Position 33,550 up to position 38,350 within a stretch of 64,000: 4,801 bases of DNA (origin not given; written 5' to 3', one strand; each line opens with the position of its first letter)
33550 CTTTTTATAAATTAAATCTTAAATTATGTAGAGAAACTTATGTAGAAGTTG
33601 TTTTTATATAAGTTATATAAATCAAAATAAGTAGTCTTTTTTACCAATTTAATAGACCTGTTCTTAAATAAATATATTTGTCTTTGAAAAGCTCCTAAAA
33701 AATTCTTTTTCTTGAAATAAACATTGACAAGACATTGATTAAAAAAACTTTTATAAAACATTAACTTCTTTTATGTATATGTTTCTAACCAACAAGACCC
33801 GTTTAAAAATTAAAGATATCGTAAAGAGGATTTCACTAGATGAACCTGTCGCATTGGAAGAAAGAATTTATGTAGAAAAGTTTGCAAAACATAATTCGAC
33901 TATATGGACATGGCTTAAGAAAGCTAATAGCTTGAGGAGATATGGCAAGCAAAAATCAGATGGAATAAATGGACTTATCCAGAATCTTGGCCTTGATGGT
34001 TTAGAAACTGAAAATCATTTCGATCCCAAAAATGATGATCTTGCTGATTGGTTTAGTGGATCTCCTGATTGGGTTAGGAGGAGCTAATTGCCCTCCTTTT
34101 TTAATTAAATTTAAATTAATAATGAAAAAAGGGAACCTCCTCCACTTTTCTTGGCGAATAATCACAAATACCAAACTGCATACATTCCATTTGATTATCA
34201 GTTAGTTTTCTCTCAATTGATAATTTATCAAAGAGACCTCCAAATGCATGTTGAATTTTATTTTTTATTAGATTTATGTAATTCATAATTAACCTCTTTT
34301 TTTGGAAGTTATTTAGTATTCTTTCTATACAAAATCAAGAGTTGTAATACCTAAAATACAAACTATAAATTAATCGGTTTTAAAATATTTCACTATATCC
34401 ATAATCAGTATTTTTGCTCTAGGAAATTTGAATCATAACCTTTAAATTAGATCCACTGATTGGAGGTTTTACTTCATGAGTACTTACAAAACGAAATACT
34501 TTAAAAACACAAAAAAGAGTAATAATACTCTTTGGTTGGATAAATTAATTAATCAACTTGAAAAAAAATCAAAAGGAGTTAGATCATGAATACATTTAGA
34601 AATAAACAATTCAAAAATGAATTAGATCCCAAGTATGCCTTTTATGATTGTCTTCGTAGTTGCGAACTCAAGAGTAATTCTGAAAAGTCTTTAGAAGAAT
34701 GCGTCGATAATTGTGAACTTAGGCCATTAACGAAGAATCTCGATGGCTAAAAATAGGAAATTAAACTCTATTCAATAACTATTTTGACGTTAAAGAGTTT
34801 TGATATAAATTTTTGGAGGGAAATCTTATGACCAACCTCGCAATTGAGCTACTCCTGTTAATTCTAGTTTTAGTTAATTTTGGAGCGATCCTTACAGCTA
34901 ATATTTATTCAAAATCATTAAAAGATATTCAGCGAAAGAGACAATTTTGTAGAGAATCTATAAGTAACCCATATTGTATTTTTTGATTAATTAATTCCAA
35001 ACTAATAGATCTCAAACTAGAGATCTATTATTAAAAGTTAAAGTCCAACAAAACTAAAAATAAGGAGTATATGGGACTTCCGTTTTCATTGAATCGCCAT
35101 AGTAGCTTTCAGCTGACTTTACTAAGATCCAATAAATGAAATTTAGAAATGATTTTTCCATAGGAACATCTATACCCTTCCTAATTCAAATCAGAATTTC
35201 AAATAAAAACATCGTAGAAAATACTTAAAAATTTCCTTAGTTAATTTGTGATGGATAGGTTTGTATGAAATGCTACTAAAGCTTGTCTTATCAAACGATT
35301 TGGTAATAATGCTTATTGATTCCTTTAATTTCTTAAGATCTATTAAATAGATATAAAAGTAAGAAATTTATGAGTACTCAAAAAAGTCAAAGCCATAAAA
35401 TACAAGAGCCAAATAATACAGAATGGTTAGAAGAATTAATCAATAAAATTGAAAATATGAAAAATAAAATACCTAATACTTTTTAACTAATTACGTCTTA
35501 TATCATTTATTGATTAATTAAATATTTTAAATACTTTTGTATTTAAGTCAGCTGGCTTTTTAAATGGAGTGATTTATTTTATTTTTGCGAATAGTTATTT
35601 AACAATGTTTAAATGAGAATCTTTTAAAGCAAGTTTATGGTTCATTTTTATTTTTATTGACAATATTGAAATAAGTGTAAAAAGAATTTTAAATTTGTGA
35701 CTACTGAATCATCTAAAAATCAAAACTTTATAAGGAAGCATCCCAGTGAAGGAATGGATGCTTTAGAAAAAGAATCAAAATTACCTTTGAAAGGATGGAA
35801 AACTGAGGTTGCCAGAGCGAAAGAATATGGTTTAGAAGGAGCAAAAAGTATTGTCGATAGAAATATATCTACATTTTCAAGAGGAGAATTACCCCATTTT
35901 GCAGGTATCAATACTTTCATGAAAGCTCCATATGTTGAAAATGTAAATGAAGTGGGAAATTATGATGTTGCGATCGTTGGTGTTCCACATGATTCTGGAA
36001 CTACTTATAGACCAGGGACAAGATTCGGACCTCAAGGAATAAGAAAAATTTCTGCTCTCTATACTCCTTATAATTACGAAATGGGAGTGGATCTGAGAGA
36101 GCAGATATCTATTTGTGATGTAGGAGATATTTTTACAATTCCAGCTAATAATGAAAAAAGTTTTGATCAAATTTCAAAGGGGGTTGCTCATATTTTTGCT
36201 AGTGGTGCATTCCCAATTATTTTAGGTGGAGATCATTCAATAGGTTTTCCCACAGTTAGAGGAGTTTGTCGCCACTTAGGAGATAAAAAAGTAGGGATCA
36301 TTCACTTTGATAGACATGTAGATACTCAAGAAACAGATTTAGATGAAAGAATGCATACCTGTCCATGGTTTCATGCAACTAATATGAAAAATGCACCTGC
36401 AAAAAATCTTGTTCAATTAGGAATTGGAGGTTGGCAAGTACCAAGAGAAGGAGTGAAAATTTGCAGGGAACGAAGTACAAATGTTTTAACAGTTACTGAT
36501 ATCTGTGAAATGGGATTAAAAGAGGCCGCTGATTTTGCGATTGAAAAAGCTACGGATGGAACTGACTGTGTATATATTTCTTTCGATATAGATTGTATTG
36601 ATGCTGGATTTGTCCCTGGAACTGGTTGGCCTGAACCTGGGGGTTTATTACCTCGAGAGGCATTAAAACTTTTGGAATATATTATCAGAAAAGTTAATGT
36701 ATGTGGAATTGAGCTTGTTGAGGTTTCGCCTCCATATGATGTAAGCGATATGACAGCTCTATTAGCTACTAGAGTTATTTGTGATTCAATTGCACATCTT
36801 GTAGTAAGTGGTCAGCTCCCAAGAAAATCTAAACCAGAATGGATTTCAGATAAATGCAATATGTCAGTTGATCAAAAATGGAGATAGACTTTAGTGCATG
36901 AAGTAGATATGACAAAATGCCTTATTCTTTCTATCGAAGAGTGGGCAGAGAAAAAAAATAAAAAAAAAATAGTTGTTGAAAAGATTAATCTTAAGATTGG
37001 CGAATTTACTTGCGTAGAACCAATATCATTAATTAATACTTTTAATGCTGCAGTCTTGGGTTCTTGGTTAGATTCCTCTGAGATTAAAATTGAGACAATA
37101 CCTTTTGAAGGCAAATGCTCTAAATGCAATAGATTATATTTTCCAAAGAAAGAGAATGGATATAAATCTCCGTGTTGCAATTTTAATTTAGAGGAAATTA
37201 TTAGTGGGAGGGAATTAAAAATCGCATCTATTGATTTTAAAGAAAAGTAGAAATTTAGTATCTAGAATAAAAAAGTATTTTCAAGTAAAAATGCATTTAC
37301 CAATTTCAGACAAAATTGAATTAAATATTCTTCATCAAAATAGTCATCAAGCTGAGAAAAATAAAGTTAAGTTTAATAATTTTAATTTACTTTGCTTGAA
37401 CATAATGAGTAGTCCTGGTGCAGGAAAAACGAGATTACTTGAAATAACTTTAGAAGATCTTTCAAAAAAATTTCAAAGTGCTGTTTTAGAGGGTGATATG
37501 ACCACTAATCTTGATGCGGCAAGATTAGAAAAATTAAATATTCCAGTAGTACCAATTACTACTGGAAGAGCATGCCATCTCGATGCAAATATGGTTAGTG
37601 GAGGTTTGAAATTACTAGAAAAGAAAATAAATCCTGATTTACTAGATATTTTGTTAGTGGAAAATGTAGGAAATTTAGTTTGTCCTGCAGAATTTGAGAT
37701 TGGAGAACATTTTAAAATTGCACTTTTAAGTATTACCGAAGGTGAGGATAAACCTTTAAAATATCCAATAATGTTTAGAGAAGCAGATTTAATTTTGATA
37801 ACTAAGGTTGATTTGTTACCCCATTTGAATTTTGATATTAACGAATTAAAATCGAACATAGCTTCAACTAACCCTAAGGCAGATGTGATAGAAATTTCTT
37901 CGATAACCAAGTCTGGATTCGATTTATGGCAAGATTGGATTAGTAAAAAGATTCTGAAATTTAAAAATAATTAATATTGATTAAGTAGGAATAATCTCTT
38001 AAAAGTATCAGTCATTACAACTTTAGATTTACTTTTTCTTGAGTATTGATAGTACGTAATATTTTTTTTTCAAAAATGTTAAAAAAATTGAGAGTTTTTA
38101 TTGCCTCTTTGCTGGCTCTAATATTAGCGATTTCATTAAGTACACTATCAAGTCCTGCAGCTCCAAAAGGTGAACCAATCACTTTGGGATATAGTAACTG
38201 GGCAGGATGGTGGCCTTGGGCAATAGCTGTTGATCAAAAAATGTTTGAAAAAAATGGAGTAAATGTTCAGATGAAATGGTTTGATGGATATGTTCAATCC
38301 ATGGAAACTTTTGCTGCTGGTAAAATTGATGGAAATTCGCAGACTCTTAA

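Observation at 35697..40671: An 'agmatinase' with HypA/HypB and an ABC importer: probable Ni-dependent guanidine hydrolase system in an organism without hydrogenase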

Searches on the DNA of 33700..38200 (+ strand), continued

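Call 60: search_with_rna_model(model_id=R1, source=L019, start=6000, end=10500, filters=off, max_evalue=10)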
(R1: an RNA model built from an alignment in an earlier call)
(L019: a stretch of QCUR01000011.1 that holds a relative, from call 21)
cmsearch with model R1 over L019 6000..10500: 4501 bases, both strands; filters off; matches with E-value up to 10: 10.
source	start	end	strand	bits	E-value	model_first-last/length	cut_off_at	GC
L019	6167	6197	-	5.1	0.84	1-116/116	no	0.52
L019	7174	7221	+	4.4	1.5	1-116/116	no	0.38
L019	10037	10067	+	3.7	2.6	1-116/116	no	0.39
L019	8178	8207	-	3.5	3.2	1-116/116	no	0.4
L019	10299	10336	-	3.1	4.3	1-116/116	no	0.18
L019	10415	10443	-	2.9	5.4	1-116/116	no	0.21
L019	8266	8299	+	2.7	6.2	1-116/116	no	0.44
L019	7590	7630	+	2.4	7.5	1-116/116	no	0.2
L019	9114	9193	+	2.2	8.9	1-116/116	no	0.34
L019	10399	10414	-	2.2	9.4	84-99/116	no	0.38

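Call 61: search_with_rna_model(model_id=R1, sources=[L081, L082, L083, L084, L085, L086, L087, L090, L094, L096, L097, L098, L105, L106, L107, L108, L112, L113, L115, L116, L118, L119, L120, L122, L123, L124, L125, L129, L133, L134, L136, L137, L138, L149, L154, L155, L159], max_evalue=1)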
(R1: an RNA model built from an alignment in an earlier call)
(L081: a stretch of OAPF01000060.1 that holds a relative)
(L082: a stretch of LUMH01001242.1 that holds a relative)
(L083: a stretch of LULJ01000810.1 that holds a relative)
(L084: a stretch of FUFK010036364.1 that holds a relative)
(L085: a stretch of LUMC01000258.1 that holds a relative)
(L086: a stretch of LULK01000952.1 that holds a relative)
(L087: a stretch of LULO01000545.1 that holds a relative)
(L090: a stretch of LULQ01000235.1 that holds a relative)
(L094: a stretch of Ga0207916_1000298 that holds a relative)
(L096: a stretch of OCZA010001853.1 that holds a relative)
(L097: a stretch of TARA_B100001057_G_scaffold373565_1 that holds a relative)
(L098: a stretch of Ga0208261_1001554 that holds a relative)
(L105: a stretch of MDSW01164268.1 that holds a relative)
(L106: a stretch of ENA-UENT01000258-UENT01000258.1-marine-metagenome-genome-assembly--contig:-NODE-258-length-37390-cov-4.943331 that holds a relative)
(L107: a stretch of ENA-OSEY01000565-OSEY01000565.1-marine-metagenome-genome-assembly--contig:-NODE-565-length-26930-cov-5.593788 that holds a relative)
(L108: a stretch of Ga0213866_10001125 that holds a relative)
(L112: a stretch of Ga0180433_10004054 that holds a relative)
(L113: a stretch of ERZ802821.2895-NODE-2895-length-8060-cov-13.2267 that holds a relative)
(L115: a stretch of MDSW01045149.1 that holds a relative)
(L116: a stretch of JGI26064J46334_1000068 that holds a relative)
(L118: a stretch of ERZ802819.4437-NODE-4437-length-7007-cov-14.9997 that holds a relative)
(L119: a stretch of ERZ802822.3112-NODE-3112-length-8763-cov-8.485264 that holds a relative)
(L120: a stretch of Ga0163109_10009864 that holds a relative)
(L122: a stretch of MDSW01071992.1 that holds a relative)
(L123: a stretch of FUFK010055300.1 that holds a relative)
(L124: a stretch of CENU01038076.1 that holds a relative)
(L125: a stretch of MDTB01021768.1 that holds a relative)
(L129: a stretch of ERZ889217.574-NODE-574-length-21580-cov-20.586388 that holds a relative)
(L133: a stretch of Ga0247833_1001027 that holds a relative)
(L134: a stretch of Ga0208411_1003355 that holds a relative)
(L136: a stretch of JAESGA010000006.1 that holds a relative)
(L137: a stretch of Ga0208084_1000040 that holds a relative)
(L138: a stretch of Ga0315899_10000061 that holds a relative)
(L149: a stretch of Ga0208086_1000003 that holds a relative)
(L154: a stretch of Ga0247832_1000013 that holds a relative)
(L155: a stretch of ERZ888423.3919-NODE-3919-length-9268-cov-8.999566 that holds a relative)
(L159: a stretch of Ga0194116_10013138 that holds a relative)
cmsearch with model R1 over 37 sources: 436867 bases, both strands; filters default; matches with E-value up to 1: 23.
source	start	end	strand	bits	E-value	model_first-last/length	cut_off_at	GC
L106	3896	4014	+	127.2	4.7e-42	1-116/116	no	0.58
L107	3895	4013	+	126.5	8.7e-42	1-116/116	no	0.6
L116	3895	4013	+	126.5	8.7e-42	1-116/116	no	0.6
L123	3895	4013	+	126.5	8.7e-42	1-116/116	no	0.6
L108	3906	4024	+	126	1.2e-41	1-116/116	no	0.57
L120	1023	1141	+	124.7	3.6e-41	1-116/116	no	0.6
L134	1927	2040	+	107.7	3.9e-35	1-116/116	no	0.63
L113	494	607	+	106.2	1.3e-34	1-116/116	no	0.57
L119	1111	1224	+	106.2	1.3e-34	1-116/116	no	0.57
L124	2489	2604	+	98.1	9.8e-32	1-116/116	no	0.59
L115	450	563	+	96.9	2.7e-31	1-116/116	no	0.55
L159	6544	6658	+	91.4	2.3e-29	1-116/116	no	0.63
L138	2502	2620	+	85.9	2e-27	1-116/116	no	0.59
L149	2369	2508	+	84.4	7.2e-27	1-116/116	no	0.64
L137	2357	2496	+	83.7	1.2e-26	1-116/116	no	0.63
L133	2426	2591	+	77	3e-24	1-116/116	no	0.57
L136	2401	2568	+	72.4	1.2e-22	1-116/116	no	0.61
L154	2405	2570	+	67.2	8.8e-21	1-116/116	no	0.61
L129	1151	1311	+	65.6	3.2e-20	1-116/116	no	0.68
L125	3899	4020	+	48.6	3.2e-14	1-116/116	no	0.52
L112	3905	4026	+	37.3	3.4e-10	1-116/116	no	0.58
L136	18579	18681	+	12.7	0.17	1-116/116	no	0.71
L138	15402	15439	-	12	0.3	63-99/116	no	0.68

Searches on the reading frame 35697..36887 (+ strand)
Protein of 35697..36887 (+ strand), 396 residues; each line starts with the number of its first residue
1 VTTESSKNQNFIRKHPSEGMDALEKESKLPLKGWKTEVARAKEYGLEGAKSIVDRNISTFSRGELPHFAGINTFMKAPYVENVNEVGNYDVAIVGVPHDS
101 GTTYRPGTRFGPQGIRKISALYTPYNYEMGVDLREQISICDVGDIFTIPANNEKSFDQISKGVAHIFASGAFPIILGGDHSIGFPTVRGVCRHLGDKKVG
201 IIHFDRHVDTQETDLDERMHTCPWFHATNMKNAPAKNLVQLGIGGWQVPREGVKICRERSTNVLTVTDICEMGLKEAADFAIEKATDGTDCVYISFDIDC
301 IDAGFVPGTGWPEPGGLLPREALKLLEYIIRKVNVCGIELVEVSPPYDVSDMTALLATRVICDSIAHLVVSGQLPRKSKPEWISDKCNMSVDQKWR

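Call 3: search_protein_families(library=pfam, proteins=[window:35697-36887:+])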
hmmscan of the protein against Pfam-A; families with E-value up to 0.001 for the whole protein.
window:35697-36887:+ (396 aa): 1 family
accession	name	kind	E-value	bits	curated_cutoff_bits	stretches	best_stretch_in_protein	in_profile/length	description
PF00491.26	Arginase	-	2e-79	267.4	22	1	90-363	2-276/280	Arginase family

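Call 4: search_protein_families(library=ncbifam, proteins=[window:35697-36887:+])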
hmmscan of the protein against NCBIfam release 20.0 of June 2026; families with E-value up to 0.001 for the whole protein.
window:35697-36887:+ (396 aa): 5 families
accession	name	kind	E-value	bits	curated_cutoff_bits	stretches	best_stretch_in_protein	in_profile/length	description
NF002564.0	PRK02190.1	subfamily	1.2e-63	215.1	302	1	66-367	13-300/307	agmatinase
TIGR01230.1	agmatinase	equivalog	1.7e-53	182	174.3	1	88-365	12-273/275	agmatinase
TIGR01227.1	hutG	equivalog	6.1e-45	153.8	229.15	1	85-364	31-305/307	formimidoylglutamase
TIGR01229.1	rocF_arginase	equivalog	2.5e-32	112.4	227.6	1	93-353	2-281/300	arginase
NF010347.0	PRK13775.1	equivalog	7.1e-20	71.5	381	1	90-361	50-320/331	formimidoylglutamase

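Call 5: search_solved_structures(query=window:35697-36887:+, show_alignments=2)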
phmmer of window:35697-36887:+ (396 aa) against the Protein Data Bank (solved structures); distinct sequences matched with E-value up to 0.001: 71 (the best 60 are shown).
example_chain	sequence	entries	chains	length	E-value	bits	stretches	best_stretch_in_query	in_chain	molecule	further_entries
7esr_A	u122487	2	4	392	6.2e-226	753.2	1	15-396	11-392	Probable agmatinase 2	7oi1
9fek_A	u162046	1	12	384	1.4e-170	570.9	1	17-379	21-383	Putative agmatinase 2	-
1gq6_A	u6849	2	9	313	8.3e-50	173.2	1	65-363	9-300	PROCLAVAMINATE AMIDINO HYDROLASE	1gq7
3nio_A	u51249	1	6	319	3.7e-49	171.1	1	60-365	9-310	Guanidinobutyrase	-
3nip_A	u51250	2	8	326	2e-44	155.4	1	62-367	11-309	3-guanidinopropionase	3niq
8ryi_C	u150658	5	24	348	5e-42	147.6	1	69-369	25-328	Arginase family protein | metformin hydrolase subunit B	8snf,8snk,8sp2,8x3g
4dz4_A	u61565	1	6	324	3.4e-39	138.2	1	67-365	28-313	Agmatinase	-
7lol_A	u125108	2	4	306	1.3e-38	136.3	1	89-361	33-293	Agmatinase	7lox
7lba_A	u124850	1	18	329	1.6e-38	136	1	89-361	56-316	Agmatinase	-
8snf_D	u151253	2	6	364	2.3e-38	135.5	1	69-362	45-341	metformin hydrolase subunit A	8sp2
8ryi_B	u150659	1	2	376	3.7e-38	134.8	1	69-361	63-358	Agmatinase family protein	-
8x3g_A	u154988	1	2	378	7e-38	133.9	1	69-361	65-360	Agmatinase family protein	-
8snk_I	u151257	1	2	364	1.1e-37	133.2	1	69-362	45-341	metformin hydrolase subunit A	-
1wog_A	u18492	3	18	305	2e-33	119.2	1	65-367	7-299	agmatinase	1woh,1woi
3m1r_A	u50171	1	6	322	2.9e-31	112.1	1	92-366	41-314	Formimidoylglutamase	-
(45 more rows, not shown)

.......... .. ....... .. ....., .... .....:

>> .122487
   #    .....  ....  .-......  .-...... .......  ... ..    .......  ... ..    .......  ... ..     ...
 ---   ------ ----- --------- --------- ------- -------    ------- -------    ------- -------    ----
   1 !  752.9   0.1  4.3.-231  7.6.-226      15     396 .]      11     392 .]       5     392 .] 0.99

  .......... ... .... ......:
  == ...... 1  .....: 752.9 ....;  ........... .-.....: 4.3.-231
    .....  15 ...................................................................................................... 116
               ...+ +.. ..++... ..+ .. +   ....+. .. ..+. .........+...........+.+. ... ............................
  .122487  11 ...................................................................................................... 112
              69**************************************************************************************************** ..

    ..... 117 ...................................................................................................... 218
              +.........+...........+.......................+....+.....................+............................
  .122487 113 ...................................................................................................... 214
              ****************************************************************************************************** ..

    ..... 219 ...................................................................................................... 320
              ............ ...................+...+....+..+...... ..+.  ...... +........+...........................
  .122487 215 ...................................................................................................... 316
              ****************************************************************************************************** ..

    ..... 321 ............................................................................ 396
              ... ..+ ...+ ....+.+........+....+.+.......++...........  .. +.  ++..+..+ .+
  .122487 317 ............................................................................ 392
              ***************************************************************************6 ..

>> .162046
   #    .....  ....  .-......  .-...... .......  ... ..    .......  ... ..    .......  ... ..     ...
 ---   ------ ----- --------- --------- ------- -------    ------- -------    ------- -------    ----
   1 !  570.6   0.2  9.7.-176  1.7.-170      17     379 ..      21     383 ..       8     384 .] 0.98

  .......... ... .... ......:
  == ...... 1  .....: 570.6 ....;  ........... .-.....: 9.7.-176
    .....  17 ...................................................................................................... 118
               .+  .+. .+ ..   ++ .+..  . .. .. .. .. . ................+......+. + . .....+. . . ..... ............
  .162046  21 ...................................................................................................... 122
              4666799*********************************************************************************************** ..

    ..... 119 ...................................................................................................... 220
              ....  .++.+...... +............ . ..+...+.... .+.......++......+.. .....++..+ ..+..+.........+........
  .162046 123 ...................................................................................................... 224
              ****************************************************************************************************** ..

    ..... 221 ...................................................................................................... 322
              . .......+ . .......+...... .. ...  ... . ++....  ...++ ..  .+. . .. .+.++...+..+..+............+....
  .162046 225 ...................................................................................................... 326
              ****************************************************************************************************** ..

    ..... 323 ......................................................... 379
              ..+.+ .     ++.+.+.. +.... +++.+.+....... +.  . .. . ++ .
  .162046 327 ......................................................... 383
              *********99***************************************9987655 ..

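Call 21: find_related_loci(query=window:35697-36887:+, collection=genome_contigs, flank=8000)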
Query window:35697-36887:+ (396 aa) in genome_contigs; peptide patterns used: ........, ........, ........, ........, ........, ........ (x = any residue, [..] = any of these).
598 stretches matched a pattern (row limit reached: there are more); 571 encode a relative of the query (tblastn E <= 1e-3); the best 80 are kept; 80 distinct loci.
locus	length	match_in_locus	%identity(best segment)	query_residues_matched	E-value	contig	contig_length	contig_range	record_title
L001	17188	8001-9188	99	1-396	0e+0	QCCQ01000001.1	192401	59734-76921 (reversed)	Prochlorococcus sp. AG-347-L21 Ga0115718_101, whole genome shotgun sequence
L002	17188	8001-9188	99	1-396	0e+0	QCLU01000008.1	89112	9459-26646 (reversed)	Prochlorococcus sp. AG-418-D13 Ga0171917_108, whole genome shotgun sequence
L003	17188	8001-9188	99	1-396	0e+0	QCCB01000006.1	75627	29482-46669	Prochlorococcus sp. AG-347-K10 Ga0171831_106, whole genome shotgun sequence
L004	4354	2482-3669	99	1-396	0e+0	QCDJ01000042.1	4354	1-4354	Prochlorococcus sp. AG-355-B23 Ga0115759_142, whole genome shotgun sequence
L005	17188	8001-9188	99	1-396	0e+0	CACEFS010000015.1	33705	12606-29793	uncultured Prochlorococcus sp. isolate AG-905-G05 genome assembly, contig: AG-905-G05_NODE_15, whole genome shotgun sequ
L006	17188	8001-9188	99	1-396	0e+0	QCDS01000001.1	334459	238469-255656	Prochlorococcus sp. AG-355-K03 Ga0171837_101, whole genome shotgun sequence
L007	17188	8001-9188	98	1-396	0e+0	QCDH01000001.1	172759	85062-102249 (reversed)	Prochlorococcus sp. AG-355-A18 Ga0171835_101, whole genome shotgun sequence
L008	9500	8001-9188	98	1-396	0e+0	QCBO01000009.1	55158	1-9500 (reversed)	Prochlorococcus sp. AG-347-I19 Ga0115695_109, whole genome shotgun sequence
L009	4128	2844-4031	98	1-396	0e+0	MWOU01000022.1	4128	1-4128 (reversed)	Prochlorococcus sp. HOT208_60m_813B04 contig_22, whole genome shotgun sequence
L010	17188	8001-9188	98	1-396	0e+0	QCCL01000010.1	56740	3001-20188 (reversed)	Prochlorococcus sp. AG-347-L02 Ga0115714_110, whole genome shotgun sequence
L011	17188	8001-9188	98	1-396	0e+0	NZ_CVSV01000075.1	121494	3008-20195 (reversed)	Prochlorococcus marinus strain SCGC AAA795-F05, whole genome shotgun sequence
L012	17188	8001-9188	98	1-396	0e+0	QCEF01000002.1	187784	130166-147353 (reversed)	Prochlorococcus sp. AG-355-N16 Ga0115778_102, whole genome shotgun sequence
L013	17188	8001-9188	98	1-396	0e+0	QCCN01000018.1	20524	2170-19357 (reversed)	Prochlorococcus sp. AG-347-L17 Ga0115715_118, whole genome shotgun sequence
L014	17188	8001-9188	98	1-396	0e+0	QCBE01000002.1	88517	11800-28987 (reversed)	Prochlorococcus sp. AG-347-B23 Ga0115827_102, whole genome shotgun sequence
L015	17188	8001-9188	98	1-396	0e+0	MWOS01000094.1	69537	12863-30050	Prochlorococcus sp. HOT208_60m_813G15 contig_94, whole genome shotgun sequence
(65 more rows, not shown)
